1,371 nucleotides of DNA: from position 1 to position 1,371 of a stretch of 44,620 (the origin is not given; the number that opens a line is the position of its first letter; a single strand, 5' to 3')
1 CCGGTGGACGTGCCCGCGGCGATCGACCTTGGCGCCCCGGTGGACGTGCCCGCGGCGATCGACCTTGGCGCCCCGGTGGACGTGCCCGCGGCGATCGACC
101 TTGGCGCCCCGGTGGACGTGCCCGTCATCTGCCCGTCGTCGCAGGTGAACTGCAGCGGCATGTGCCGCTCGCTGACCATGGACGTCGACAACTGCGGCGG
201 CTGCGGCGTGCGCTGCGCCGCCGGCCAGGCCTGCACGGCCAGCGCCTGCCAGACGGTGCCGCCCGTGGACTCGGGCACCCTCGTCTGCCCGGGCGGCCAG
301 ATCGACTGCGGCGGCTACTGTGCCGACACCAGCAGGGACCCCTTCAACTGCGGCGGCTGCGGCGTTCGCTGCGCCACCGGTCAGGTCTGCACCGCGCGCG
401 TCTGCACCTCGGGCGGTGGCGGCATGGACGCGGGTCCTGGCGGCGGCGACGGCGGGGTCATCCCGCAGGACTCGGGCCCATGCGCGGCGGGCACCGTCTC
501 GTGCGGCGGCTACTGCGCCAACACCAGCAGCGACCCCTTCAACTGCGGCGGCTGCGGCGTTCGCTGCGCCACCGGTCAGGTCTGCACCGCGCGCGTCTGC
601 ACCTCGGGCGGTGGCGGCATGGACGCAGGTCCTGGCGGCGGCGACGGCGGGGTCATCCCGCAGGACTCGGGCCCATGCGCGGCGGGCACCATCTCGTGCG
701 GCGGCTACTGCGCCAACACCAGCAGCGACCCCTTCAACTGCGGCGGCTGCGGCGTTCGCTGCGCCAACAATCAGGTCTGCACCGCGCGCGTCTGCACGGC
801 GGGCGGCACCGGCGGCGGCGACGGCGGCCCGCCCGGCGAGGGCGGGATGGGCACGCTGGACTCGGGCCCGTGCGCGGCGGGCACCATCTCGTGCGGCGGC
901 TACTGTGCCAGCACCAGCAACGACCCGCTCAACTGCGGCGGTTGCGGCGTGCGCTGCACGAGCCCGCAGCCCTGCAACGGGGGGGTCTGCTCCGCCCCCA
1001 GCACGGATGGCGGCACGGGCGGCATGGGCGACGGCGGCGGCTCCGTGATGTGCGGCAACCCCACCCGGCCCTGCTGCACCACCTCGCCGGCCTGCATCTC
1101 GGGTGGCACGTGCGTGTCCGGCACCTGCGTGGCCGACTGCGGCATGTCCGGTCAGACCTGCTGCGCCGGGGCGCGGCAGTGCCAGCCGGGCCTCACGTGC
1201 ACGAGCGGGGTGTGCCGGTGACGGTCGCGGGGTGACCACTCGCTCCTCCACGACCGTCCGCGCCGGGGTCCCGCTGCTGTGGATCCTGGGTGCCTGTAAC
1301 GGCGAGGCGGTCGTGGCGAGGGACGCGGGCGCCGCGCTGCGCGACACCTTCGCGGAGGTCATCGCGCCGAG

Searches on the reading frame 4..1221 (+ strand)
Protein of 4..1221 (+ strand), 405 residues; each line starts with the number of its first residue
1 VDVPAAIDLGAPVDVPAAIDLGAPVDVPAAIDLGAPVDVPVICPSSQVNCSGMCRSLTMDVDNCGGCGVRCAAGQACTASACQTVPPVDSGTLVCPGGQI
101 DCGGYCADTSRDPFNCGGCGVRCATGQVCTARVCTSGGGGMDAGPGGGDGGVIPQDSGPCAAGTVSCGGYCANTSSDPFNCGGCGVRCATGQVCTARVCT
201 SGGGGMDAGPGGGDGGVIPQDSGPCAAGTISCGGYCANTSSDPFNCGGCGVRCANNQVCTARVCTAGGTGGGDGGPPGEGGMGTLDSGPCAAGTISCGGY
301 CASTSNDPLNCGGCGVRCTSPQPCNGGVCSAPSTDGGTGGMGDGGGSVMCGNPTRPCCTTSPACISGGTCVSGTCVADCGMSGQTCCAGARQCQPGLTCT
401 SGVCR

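Call 62: search_protein_families(library=pfam, proteins=[window:4-1221:+], max_evalue=0.01)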
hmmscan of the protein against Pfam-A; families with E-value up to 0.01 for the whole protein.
window:4-1221:+ (405 aa): 1 family
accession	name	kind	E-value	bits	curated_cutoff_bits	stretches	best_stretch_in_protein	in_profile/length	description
PF04885.19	Stig1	-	4.3e-23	82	24.1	5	42-83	42-83/85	Stigma-specific STIG1-like protein family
